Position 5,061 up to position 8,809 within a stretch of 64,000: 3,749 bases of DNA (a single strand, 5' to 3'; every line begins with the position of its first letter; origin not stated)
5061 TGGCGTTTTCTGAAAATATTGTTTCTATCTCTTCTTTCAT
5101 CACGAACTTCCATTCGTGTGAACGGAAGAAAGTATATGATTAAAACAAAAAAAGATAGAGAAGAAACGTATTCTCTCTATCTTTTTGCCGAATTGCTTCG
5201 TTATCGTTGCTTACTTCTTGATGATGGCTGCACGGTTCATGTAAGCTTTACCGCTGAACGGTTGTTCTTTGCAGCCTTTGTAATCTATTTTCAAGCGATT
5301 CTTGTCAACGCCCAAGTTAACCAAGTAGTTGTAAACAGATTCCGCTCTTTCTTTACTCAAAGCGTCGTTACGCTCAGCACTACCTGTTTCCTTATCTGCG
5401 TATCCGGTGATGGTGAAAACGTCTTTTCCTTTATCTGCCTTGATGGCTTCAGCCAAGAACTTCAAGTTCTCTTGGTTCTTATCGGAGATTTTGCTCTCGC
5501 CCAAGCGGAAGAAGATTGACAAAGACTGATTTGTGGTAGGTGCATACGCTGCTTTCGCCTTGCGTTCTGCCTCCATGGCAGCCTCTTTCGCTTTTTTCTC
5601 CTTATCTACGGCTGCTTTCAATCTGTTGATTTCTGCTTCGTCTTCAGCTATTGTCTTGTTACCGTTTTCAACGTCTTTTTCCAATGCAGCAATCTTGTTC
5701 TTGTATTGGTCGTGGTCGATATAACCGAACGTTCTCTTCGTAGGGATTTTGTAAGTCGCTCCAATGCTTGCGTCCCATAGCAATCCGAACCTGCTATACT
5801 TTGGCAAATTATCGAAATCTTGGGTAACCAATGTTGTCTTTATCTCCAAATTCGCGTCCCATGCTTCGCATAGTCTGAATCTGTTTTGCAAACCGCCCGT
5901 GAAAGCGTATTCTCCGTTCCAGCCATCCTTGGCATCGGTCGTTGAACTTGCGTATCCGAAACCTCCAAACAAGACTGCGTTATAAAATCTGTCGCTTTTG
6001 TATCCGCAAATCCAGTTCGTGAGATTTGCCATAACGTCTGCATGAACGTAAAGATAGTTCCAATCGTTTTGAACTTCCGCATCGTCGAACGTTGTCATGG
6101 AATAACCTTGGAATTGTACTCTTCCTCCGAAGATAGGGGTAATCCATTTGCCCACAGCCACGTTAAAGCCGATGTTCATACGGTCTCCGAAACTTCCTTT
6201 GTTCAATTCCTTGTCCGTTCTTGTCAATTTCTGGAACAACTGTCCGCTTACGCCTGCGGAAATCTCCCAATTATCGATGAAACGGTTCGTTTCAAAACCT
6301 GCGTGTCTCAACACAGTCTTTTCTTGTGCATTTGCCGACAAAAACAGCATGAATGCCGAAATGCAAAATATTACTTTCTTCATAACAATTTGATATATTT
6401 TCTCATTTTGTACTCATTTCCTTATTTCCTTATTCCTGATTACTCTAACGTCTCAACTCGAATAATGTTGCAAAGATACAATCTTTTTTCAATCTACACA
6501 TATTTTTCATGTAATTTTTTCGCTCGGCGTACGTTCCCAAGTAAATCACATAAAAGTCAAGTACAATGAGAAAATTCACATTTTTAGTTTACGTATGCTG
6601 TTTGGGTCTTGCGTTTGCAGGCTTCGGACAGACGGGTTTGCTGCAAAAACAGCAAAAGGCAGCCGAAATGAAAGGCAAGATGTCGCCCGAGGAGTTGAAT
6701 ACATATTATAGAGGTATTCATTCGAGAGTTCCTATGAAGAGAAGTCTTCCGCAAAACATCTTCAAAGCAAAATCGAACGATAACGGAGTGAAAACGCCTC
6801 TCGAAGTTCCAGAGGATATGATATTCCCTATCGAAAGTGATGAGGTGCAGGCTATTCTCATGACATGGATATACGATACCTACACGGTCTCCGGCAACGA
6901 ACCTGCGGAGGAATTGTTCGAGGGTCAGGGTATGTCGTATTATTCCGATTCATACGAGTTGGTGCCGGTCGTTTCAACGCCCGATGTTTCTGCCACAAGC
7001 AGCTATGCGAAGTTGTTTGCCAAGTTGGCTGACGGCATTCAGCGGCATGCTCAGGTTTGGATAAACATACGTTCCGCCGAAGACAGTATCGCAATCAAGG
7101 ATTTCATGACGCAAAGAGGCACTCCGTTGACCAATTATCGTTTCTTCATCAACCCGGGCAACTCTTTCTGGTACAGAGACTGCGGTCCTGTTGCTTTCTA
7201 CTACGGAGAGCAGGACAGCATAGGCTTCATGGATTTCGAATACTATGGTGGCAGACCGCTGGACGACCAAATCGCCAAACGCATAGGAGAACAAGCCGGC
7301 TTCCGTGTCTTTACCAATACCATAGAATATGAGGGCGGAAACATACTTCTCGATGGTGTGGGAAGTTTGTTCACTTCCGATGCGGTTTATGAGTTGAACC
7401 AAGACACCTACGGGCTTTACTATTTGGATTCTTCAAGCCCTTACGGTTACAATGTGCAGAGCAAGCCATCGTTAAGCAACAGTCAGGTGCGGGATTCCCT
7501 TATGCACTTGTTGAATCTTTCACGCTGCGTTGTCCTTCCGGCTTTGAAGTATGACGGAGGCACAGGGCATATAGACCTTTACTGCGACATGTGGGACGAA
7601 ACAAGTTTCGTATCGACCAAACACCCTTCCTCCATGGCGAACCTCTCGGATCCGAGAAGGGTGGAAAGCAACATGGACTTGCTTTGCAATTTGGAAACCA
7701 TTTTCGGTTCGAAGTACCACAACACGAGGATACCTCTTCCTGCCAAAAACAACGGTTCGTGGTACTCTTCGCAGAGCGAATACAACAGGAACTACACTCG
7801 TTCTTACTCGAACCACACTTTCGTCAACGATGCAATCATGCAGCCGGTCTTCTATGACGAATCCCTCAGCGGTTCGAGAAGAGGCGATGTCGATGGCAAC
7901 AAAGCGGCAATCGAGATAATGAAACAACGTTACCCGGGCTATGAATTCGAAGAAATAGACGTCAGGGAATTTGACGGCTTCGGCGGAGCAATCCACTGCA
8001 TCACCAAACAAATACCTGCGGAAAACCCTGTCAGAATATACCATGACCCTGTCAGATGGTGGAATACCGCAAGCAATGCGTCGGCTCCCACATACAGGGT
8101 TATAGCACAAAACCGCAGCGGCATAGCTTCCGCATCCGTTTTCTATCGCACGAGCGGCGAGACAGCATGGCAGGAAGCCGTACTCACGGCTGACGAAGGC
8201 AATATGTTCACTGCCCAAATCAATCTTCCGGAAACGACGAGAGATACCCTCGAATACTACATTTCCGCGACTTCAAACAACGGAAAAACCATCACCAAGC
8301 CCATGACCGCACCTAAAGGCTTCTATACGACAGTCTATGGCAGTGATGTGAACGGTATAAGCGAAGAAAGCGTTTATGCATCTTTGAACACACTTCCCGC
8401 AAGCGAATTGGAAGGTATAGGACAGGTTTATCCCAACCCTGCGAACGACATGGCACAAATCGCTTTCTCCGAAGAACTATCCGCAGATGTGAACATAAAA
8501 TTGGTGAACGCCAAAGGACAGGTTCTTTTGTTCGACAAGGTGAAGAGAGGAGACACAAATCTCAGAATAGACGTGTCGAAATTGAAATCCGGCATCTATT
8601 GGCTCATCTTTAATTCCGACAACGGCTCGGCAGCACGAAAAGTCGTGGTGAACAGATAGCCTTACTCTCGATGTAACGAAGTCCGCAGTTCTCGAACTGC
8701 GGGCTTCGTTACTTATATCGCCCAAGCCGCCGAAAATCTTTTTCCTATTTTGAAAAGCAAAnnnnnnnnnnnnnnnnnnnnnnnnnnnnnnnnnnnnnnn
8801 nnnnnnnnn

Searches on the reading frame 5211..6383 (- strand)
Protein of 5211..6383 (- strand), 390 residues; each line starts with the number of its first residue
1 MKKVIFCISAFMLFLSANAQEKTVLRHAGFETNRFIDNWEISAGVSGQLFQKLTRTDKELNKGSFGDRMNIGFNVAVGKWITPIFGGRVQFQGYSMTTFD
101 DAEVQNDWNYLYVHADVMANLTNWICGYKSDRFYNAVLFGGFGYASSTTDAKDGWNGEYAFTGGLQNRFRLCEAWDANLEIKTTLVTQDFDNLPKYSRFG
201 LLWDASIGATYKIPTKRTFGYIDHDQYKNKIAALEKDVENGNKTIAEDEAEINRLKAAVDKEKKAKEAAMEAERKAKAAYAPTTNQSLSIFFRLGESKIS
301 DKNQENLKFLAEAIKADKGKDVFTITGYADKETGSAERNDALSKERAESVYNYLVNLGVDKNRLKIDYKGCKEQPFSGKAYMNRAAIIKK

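Call 17: search_protein_families(library=pfam, proteins=[window:5211-6383:-], max_evalue=0.001)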
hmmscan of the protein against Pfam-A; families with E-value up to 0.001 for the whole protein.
window:5211-6383:- (390 aa): 1 family
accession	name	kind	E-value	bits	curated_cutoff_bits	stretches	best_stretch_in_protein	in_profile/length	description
PF00691.25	OmpA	-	3.7e-17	62.9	27.2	1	291-377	1-86/98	OmpA family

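Call 95: search_protein_families(library=ncbifam, proteins=[window:5211-6383:-], max_evalue=0.001)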
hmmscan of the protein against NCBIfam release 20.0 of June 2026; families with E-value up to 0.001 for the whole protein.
window:5211-6383:- (390 aa): 21 families
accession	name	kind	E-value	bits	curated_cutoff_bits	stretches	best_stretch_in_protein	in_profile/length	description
NF053611.1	YiaD_Gzip_OmpA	equivalog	1.2e-15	57.8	175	1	288-375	102-186/206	YiaD family glycine zipper/OmpA-like lipoprotein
TIGR03789.1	pdsO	hypoth_equivalog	5.2e-14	52.5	152.2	1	233-369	85-218/243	sortase-associated OmpA-like protein PdsO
NF047726.1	AutTranAdhPGAsTpgA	equivalog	1e-12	47.8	350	1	272-374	138-241/268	trimeric autotransporter adhesin/peptidogylcan-associated protein TpgA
TIGR02802.1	Pal_lipo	equivalog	1.5e-10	41.1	125.35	1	290-375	2-84/104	peptidoglycan-associated lipoprotein Pal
NF053612.1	anchor_PA1041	equivalog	2.9e-10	40.5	250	1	269-370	112-211/236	PA1041 family peptidoglycan-binding anchor lipoprotein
NF053613.1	OMP_toxin_LptF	equivalog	2.4e-09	37.2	400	1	235-375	82-225/256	lipotoxin F family OmpA-related lipoprotein LptF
TIGR03350.1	type_VI_ompA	equivalog_domain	5.7e-09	36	139.8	1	259-372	6-115/137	type VI secretion system protein TssL, long form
NF045787.1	OmpABordt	equivalog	8.8e-09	35.3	200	1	271-376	67-170/194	outer membrane protein OmpA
NF008071.1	PRK10808.1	equivalog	2.6e-08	33.6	277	1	290-381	233-323/358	porin OmpA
NF053585.1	OMP_LP_YfiB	equivalog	3.5e-08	33.5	128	1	287-373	55-139/163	outer membrane lipoprotein YfiB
NF047620.1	FlgprotMotYVib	equivalog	4.2e-07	29.9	400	1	296-370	169-242/271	flagellar protein MotY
NF052230.1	T9SS_PorE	exception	5.3e-07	28.3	600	1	289-375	516-599/648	PorE family type IX secretion system protein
NF006285.1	PRK08457.1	equivalog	6e-07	29.5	250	1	226-372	63-210/253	flagellar motor protein MotB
NF008067.1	PRK10802.1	equivalog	1.3e-05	25.1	261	1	242-375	25-151/171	peptidoglycan-associated lipoprotein Pal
NF006541.1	PRK09038.1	equivalog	1.9e-05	24.4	283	0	289-366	142-220/253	flagellar motor protein MotD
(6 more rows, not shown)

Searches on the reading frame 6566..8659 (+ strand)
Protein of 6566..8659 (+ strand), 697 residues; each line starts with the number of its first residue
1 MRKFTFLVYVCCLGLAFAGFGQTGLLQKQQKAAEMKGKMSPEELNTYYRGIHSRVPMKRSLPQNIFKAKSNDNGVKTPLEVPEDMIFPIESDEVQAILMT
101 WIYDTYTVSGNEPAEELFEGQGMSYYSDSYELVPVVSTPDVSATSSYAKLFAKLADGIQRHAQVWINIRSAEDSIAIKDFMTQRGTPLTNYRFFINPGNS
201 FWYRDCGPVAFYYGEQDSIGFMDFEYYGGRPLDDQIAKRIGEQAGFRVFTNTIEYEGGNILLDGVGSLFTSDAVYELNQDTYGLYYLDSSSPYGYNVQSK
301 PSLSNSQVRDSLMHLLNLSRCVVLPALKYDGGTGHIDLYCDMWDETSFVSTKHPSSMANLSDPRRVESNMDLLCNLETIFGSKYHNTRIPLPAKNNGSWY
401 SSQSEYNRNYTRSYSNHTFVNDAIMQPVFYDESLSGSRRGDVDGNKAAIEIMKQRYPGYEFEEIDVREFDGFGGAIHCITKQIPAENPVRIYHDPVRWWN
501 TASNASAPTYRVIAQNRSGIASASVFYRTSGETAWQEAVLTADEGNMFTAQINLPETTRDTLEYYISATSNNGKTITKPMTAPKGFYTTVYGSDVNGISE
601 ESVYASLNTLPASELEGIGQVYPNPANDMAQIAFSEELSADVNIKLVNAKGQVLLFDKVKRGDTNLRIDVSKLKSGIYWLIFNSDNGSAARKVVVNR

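Call 17: search_protein_families(library=pfam, proteins=[window:6566-8659:+], max_evalue=0.001)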
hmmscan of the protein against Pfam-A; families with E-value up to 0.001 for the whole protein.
window:6566-8659:+ (697 aa): 2 families
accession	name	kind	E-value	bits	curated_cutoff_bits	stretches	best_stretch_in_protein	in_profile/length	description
PF04371.20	PAD_porph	-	2.4e-34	119.4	25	1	147-484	31-321/321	Porphyromonas-type peptidyl-arginine deiminase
PF18962.6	Por_Secre_tail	-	3.9e-16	59.5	27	1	621-695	1-75/75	Secretion system C-terminal sorting domain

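Call 95: search_protein_families(library=ncbifam, proteins=[window:6566-8659:+], max_evalue=0.001)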
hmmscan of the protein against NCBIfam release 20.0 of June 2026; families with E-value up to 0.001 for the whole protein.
window:6566-8659:+ (697 aa): 5 families
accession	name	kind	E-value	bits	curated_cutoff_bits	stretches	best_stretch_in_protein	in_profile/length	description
NF010070.0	PRK13551.1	subfamily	5.7e-15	55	483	1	299-486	179-364/365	agmatine deiminase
TIGR03380.1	agmatine_aguA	equivalog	1.6e-13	50.4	381.8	1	300-485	174-357/357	agmatine deiminase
TIGR04183.1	Por_Secre_tail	domain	7.3e-13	48.3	23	1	621-696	1-72/72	T9SS type A sorting domain-containing protein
NF038113.1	T9SSA_dep_M36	equivalog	7.2e-09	34.4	885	1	620-696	794-869/869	T9SS-dependent M36 family metallopeptidase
NF052323.1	T9SSA_dep_M6i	equivalog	7.4e-07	27.5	600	1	622-694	961-1037/1043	T9SS-dependent M6-like inactivated metalloprotease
